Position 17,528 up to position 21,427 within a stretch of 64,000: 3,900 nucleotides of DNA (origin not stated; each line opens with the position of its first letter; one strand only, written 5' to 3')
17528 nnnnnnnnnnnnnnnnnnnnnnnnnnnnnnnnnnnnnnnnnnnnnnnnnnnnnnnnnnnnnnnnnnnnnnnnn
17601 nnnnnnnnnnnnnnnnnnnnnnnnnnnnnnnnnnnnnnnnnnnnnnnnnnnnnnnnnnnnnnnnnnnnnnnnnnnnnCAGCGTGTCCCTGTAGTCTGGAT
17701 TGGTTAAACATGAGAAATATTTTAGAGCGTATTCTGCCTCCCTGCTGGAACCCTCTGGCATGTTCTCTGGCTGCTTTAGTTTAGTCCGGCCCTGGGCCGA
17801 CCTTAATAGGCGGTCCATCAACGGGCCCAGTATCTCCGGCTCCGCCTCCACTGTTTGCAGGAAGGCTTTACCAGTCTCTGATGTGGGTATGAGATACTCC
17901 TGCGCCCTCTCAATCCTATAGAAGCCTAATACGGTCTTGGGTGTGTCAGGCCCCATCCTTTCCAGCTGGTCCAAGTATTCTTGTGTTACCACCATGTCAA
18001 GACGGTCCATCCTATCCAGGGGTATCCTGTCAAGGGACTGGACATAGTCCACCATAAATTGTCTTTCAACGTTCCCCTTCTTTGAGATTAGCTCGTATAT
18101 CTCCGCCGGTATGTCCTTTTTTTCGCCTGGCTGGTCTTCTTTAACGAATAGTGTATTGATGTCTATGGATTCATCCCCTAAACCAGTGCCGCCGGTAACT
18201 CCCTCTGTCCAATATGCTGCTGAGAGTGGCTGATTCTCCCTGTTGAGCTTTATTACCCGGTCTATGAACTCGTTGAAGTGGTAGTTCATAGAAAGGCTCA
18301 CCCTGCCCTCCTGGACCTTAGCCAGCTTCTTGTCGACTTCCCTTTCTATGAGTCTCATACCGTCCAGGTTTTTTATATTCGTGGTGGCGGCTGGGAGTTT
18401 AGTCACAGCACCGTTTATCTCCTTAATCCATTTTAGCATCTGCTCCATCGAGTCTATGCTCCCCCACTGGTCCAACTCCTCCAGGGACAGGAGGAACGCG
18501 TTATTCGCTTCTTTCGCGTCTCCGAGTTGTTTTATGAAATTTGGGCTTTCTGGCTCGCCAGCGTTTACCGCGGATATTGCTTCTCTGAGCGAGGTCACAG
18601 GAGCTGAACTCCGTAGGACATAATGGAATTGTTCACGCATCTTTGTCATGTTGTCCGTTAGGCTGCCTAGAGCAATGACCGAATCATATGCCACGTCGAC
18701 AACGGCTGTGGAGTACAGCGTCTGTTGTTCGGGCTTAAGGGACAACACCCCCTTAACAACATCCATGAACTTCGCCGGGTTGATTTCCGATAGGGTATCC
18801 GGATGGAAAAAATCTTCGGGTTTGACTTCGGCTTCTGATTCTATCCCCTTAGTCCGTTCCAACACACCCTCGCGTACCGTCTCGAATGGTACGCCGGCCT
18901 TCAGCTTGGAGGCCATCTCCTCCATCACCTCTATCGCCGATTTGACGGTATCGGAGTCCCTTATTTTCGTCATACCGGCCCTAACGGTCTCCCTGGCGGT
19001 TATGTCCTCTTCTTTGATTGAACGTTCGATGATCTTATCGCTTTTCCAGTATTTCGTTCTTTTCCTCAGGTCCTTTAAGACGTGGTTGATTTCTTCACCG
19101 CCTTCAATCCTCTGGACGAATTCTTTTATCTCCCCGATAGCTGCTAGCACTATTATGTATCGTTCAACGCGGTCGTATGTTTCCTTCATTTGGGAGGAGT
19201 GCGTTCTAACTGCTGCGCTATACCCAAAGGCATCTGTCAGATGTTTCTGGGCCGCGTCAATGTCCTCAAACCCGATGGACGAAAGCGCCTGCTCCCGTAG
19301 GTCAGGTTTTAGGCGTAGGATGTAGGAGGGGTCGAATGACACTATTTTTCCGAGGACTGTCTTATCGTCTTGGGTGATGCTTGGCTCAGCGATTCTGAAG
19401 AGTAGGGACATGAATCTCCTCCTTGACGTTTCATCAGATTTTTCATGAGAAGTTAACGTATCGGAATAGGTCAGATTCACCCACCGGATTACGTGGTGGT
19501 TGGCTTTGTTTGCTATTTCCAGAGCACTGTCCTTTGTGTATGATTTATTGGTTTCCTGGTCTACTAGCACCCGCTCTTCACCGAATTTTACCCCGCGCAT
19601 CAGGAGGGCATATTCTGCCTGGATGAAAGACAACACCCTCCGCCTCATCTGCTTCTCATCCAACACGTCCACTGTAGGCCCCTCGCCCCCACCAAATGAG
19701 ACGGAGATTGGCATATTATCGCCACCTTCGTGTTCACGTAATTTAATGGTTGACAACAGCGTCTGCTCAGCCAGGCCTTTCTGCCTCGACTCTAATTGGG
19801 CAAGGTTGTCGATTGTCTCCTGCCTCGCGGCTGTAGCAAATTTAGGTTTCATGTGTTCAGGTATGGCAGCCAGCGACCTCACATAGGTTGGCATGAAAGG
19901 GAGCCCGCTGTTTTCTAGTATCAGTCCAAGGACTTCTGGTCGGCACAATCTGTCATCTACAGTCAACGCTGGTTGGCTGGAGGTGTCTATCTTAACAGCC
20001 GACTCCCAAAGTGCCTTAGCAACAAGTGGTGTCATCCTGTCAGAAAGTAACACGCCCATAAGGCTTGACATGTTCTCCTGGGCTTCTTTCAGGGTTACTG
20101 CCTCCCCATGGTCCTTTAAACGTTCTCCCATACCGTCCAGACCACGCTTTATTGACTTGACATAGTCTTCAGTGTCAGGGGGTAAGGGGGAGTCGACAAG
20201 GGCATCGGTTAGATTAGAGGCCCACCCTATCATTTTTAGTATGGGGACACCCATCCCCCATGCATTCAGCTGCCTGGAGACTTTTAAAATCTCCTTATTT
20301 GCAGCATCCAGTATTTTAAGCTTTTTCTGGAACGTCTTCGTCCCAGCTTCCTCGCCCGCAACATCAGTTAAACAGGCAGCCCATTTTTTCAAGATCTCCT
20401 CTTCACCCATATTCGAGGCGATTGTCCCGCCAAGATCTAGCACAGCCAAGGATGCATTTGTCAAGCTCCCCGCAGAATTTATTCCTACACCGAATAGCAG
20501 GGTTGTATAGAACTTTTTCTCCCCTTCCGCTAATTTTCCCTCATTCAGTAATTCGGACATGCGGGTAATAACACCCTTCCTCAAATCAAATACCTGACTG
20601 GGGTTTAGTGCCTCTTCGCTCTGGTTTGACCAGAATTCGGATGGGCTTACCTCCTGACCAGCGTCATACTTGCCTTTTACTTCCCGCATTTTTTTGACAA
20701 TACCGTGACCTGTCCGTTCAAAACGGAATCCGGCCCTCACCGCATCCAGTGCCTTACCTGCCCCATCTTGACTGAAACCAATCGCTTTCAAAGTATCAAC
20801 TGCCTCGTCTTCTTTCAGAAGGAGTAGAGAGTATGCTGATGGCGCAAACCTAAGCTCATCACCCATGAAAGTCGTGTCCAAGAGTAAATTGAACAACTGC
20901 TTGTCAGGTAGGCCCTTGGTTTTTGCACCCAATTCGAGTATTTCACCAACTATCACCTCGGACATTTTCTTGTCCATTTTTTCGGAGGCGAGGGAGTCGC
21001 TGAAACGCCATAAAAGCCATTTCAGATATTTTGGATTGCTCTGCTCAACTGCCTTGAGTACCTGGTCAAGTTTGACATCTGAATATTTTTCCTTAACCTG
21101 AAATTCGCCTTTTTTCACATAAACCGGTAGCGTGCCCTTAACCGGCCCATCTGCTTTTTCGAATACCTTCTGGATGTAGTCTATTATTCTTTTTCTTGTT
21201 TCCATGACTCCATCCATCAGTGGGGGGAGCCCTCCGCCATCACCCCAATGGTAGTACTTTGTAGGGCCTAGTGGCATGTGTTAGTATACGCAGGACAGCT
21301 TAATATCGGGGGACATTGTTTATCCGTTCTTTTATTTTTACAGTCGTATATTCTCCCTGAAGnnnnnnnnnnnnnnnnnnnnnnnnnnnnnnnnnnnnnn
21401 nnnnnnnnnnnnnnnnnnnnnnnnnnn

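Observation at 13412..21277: A 2621-aa cytoplasmic ORFan with four C-terminal winged-helix-like modules is wedged between leuA and ilvD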

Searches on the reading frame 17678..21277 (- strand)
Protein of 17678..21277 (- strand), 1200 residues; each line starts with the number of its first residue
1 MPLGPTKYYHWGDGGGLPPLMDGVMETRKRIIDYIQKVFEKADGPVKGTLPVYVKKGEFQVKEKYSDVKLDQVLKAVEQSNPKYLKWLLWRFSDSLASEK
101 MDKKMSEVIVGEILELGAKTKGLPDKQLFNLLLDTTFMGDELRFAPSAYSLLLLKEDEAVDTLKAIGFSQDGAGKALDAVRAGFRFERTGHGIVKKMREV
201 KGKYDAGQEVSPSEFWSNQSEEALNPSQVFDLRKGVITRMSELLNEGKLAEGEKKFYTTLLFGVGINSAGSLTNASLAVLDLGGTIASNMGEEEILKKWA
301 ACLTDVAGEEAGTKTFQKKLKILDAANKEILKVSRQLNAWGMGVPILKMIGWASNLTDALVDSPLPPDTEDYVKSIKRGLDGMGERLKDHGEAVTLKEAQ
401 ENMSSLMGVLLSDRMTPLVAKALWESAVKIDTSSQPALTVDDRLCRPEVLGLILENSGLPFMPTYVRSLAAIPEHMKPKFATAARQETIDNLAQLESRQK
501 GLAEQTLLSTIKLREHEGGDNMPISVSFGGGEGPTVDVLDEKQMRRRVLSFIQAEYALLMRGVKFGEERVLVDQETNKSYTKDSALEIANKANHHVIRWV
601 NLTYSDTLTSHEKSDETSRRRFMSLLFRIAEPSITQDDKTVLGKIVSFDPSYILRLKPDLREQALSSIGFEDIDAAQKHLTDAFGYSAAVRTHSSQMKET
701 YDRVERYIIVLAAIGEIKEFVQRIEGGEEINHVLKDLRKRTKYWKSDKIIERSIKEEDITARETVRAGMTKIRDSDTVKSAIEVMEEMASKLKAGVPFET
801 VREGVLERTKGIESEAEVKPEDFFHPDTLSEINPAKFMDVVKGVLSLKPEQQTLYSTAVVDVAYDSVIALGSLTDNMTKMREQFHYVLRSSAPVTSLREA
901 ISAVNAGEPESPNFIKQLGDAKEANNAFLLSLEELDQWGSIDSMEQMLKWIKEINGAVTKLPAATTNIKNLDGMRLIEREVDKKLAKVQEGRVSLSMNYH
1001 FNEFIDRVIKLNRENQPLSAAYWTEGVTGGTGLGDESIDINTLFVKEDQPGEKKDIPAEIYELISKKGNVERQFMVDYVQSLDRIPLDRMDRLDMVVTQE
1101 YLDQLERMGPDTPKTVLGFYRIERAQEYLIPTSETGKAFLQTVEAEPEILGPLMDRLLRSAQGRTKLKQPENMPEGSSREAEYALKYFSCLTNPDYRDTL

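Call 29: search_protein_representatives(protein=window:17678-21277:-)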
Query: 1200 residues. Proteins with E-value up to 0.001 (for the whole library): 8; up to 1e-10: 3; up to 1e-30: 1. The best 8 are listed.
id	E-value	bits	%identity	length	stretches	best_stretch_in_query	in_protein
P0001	0.0e+00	2668.9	100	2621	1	1-1200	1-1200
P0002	2.1e-12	62.3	28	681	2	905-1152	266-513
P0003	1.6e-11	59.4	24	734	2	820-1154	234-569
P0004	3.7e-10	54.8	33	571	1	980-1158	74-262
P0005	6.2e-09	50.8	24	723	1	839-1152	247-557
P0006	6.6e-09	50.7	24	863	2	846-1154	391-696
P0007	1.4e-07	46.3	31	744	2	1031-1156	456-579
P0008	1.0e-04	36.8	25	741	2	901-1153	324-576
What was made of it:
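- On New 'U' family (unnamed; P0002-P0008, P0010, P0011, P0013, P0016, P0017, P0020): phmmer E 2e-12 to 1e-4 against a library of 1.84 billion (call 29).
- The exhaustive HMMER search returned seven distant clusters (call 29).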

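Call 31: list_cluster_members(proteins=[P0002, P0003, P0004, P0005, P0006, P0007, P0008])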
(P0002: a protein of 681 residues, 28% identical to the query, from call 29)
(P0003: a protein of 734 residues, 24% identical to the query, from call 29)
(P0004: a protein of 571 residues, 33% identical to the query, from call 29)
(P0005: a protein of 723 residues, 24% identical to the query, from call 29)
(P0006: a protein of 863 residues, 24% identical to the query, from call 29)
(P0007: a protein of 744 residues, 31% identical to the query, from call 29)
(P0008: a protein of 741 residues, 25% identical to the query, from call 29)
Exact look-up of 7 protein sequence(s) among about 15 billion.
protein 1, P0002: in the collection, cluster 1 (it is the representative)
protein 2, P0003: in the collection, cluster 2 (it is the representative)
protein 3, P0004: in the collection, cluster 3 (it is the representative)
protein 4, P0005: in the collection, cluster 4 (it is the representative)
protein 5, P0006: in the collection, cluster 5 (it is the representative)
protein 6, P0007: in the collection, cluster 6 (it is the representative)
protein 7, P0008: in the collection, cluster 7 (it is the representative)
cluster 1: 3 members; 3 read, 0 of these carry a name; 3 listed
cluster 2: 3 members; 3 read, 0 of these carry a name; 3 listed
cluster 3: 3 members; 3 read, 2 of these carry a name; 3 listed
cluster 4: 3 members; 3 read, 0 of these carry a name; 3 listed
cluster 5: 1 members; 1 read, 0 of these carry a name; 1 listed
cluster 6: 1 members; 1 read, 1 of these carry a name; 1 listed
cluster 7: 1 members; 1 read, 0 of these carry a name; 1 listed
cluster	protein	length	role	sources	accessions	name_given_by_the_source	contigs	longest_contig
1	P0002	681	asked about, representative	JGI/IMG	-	-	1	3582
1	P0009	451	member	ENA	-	-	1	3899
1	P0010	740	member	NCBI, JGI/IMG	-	-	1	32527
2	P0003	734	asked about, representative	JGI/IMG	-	-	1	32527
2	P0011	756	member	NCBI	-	-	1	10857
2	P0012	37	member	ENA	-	-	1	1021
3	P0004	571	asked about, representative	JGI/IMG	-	hypothetical protein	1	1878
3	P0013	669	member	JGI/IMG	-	hypothetical protein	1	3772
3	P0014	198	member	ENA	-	-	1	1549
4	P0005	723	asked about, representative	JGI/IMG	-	-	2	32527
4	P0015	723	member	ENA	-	-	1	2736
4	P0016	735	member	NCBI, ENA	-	-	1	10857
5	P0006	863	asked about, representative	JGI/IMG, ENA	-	-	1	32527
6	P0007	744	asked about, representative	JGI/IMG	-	hypothetical protein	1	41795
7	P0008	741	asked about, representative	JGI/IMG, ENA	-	-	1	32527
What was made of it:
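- Very narrow, patchy distribution: four contig sets among 1.84 billion representatives (calls 29, 31).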

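Call 34: find_encoding_contigs(protein=P0003, flank=10000, max_places=4)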
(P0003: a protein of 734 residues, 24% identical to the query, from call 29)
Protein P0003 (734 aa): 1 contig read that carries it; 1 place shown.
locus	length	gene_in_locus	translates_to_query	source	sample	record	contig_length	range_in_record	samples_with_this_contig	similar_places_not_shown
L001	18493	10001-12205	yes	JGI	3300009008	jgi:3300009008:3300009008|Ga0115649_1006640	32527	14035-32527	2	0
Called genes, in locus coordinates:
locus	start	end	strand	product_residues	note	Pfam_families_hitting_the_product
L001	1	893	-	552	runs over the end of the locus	PF00920:ILVD_EDD_N, PF24877:ILV_EDD_C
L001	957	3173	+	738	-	-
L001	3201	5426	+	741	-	-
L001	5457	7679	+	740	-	-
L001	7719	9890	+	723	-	-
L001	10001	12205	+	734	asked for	-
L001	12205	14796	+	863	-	-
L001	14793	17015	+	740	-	-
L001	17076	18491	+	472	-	?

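Call 35: find_encoding_contigs(protein=P0007, flank=10000, max_places=4)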
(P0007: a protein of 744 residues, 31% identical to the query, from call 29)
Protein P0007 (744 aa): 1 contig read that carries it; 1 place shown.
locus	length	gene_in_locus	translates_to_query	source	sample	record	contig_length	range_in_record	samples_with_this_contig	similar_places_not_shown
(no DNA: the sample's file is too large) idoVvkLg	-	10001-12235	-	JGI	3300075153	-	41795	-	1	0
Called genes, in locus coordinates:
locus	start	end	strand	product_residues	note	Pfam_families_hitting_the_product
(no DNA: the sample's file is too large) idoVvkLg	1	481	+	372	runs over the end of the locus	PF22807:TrAA12, PF23500:DUF7133 (weak), PF07995:GSDH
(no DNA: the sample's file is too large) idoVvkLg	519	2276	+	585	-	-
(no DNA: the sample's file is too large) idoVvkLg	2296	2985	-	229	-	PF00970:FAD_binding_6, PF00175:NAD_binding_1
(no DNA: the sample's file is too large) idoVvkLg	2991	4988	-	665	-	PF00723:Glyco_hydro_15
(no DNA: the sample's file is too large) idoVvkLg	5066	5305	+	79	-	PF10967:DUF2769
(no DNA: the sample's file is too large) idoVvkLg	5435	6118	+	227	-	PF06745:ATPase, PF13481:AAA_25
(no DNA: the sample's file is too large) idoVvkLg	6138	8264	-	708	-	PF13231:PMT_2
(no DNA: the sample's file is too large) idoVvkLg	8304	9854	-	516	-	-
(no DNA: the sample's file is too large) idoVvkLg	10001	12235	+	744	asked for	-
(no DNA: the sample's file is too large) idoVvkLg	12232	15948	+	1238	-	-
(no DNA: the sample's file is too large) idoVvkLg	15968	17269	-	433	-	-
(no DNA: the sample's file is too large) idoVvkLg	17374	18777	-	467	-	PF19656:DUF6159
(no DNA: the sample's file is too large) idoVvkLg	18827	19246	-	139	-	?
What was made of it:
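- On New 'U' family (unnamed): P0007 contig: an overlapping 1238-aa gene, sequence not available (call 35).
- P0007 contig: a 744-aa U gene overlaps a 1238-aa gene (call 35). The L001 and L003 contigs end before it, and no DNA was available for the 1238-aa gene (call 35). The P0007 locus has no ilvD or leuA within 10 kb (call 35).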

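Call 36: find_encoding_contigs(protein=P0011, flank=10000, max_places=4)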
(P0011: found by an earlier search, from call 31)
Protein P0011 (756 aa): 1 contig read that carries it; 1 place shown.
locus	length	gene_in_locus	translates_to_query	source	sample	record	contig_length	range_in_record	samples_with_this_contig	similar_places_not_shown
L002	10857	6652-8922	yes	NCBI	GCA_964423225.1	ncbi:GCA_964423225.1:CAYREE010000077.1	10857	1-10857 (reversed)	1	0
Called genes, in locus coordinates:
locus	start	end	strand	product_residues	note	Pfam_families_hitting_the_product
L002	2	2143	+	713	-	?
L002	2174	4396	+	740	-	-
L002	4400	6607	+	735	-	-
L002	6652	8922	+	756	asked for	-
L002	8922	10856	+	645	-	?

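Call 37: find_encoding_contigs(protein=P0013, flank=10000, max_places=4)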
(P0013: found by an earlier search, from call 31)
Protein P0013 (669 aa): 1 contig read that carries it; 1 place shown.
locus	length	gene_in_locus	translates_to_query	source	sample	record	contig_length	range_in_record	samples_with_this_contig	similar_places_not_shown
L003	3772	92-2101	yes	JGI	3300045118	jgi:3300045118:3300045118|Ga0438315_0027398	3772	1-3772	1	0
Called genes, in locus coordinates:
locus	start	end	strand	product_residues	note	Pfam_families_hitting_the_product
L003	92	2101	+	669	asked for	-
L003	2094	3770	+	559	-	?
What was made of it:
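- Relatives have the same parts as separate genes (calls 34, 37).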

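Call 46: find_related_loci(query=A3, collection=genome_contigs, flank=10000)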
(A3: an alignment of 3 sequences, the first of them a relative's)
Query A3 (863 aa) in genome_contigs; peptide patterns used: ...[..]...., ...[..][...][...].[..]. (x = any residue, [..] = any of these).
21 stretches matched a pattern; 1 encode a relative of the query (tblastn E <= 1e-3); 1 distinct loci.
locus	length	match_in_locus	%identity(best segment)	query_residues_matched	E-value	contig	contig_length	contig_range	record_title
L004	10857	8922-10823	100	1-634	0e+0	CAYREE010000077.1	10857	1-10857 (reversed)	MAG TPA_asm: uncultured archaeon isolate SRP077602_co7_59 genome assembly, contig: NODE_27586_length_10857_cov_4.827532,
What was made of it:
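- Tried and rejected: With three paralogs it found only the contig already known (call 46).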

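Call 52: find_homologous_proteins(query=L003:2094-3770:+, max_evalue=0.001)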
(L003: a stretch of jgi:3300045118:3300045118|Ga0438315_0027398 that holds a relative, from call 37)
Query L003:2094-3770:+: 8000 candidates shared short words with the query, none scored E <= 0.001.

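Call 55: find_related_loci(query=A3, collection=metagenome_contigs, flank=10000)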
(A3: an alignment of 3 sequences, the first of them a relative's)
Query A3 (863 aa) in metagenome_contigs; peptide patterns used: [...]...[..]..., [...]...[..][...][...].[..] (x = any residue, [..] = any of these).
312 stretches matched a pattern, but none encodes a relative of the query by tblastn (E <= 1e-3).

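Call 57: find_encoding_contigs(protein=P0008, flank=10000, max_places=3)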
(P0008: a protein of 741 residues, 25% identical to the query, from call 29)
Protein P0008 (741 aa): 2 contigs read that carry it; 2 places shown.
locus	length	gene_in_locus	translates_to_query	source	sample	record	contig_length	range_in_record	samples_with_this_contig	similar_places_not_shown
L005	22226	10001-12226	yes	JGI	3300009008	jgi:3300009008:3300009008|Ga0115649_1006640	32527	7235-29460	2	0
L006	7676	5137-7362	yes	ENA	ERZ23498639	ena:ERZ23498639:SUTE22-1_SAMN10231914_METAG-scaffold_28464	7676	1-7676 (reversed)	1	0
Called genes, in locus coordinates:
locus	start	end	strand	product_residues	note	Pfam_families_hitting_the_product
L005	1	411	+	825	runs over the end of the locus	-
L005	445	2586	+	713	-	-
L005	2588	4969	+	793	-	-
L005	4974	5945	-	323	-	PF05763:DUF835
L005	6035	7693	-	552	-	PF00920:ILVD_EDD_N, PF24877:ILV_EDD_C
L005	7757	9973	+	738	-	-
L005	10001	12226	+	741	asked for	-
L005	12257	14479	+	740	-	-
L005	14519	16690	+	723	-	-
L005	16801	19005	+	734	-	-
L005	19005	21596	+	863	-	-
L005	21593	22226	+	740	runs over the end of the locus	-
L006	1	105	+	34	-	?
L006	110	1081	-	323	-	PF05763:DUF835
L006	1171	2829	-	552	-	PF00920:ILVD_EDD_N, PF24877:ILV_EDD_C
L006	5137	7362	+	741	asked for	-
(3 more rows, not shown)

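Call 63: list_cluster_members(proteins=[L003:2094-3770:+, L001:17076-18491:+, L001:957-3170:+, L001:14793-17012:+])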
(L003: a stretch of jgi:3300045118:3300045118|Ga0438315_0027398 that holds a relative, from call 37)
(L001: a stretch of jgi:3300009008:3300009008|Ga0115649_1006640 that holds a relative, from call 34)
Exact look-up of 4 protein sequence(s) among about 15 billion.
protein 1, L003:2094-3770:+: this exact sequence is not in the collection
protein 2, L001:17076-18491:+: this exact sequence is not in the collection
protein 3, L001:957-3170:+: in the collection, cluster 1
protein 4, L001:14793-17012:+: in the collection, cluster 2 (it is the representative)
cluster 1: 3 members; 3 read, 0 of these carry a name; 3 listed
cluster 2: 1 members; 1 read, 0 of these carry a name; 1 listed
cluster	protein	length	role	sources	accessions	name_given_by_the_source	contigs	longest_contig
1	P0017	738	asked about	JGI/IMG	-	-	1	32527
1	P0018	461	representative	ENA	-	-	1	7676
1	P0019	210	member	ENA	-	-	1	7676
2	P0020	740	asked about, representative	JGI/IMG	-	-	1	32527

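Call 69: find_related_loci(query=A3, collection=viral_contigs, flank=10000)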
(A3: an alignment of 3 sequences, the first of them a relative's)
Query A3 (863 aa) in viral_contigs; peptide patterns used: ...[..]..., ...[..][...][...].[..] (x = any residue, [..] = any of these).
48 stretches matched a pattern, but none encodes a relative of the query by tblastn (E <= 1e-3).

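Call 82: search_protein_families(library=pfam, proteins=[L003:2094-3770:+, L001:17076-18491:+, P0013, P0007, P0006, L005:445-2583:+, L005:2588-4966:+, L005:1-408:+], max_evalue=0.1)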
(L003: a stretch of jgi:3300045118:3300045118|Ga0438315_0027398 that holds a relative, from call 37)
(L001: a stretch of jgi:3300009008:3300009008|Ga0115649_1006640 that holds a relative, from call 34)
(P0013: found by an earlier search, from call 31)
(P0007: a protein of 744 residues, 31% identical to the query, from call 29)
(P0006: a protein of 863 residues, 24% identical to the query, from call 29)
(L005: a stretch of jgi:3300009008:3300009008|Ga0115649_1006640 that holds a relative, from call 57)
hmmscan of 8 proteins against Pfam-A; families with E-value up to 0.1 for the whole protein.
L003:2094-3770:+ (559 aa): 0 families

L001:17076-18491:+ (472 aa): 0 families

P0013 (669 aa): 0 families

P0007 (744 aa): 1 family
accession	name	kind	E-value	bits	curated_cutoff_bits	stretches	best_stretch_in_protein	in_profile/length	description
PF13256.11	DUF4047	-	0.062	13.8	22.1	0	265-329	27-91/125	Domain of unknown function (DUF4047)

P0006 (863 aa): 0 families

L005:445-2583:+ (713 aa): 0 families

L005:2588-4966:+ (793 aa): 1 family
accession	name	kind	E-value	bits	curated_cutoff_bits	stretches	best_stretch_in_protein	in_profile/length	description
PF05963.17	Cytomega_US3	-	0.0058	16.8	25.8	1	496-597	40-141/212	Cytomegalovirus US3 protein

L005:1-408:+ (136 aa): 0 families

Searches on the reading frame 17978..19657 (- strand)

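Call 21: search_protein_families(library=pfam, proteins=[window:17978-19657:-], max_evalue=10)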
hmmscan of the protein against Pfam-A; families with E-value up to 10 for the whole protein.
window:17978-19657:- (560 aa): 3 families
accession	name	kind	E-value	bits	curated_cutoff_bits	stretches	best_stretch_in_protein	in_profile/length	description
PF18097.6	Vta1_C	-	0.0075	16.3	26.3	1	123-143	13-33/38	Vta1 C-terminal domain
PF05397.17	Med15_fungi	-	0.048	14.3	25.2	0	148-184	33-69/112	Mediator complex subunit 15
PF05737.18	Collagen_bind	-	0.074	13.7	27.5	1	458-528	11-81/131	Collagen binding domain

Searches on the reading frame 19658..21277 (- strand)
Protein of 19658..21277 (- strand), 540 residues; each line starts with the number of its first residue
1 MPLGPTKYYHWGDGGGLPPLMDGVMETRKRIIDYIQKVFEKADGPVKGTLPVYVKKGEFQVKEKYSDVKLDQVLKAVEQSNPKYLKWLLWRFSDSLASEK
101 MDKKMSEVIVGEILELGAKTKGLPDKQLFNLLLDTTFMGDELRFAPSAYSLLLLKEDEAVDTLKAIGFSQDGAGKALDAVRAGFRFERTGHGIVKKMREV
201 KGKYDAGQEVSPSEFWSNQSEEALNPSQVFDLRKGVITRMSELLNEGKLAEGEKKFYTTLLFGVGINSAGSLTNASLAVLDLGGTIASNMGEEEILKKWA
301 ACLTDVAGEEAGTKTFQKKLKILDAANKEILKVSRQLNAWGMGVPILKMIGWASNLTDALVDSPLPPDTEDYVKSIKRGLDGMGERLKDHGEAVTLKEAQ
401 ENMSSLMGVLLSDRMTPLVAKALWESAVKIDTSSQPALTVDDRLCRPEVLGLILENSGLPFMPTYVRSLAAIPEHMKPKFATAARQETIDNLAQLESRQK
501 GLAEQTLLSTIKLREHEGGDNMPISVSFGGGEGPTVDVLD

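Call 21: search_protein_families(library=pfam, proteins=[window:19658-21277:-], max_evalue=10)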
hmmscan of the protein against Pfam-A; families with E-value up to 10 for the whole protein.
window:19658-21277:- (540 aa): 1 family
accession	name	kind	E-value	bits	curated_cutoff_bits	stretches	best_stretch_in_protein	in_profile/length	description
PF07499.19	RuvA_C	-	0.072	14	24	1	157-181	4-28/47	RuvA, C-terminal domain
